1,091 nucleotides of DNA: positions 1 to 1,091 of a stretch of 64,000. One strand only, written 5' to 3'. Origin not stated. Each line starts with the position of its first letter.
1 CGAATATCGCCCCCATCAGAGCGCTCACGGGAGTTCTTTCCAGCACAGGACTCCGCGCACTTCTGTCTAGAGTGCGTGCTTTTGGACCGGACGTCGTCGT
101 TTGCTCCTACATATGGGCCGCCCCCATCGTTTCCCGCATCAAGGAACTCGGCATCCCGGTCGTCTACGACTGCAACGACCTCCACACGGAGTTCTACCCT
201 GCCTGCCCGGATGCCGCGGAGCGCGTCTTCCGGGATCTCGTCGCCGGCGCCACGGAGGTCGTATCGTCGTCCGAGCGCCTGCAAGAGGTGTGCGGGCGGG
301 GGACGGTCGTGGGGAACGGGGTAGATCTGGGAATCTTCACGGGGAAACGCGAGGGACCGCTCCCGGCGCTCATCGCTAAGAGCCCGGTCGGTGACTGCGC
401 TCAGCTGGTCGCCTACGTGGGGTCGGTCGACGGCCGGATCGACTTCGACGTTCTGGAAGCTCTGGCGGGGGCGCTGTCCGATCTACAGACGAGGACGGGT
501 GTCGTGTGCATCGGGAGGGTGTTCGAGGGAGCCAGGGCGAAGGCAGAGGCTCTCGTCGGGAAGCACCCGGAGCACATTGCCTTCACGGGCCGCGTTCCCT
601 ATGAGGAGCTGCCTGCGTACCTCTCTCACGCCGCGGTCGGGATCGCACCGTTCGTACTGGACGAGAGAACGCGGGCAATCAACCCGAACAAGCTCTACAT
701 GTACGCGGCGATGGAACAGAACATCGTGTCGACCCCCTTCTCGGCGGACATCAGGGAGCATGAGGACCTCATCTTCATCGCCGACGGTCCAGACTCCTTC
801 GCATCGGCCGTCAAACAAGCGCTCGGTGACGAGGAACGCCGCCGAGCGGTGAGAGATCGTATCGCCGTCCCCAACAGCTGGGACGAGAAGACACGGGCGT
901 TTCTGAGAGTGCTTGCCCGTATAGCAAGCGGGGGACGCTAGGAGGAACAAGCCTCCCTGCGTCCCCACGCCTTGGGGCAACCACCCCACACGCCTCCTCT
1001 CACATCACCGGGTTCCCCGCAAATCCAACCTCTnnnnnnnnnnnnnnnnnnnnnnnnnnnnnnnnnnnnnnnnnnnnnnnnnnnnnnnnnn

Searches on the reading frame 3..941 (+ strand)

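Call 11: search_protein_families(library=pfam, proteins=[window:3-941:+], max_evalue=0.0001)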
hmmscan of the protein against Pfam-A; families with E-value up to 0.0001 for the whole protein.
window:3-941:+ (312 aa): 2 families
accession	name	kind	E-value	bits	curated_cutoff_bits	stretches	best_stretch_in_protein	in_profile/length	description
PF13692.12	Glyco_trans_1_4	-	1.8e-09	38.4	27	1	136-276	4-142/142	Glycosyl transferases group 1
PF13579.12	Glyco_trans_4_4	-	1.3e-06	29.3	29.7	1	13-95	59-140/158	Glycosyl transferase 4-like domain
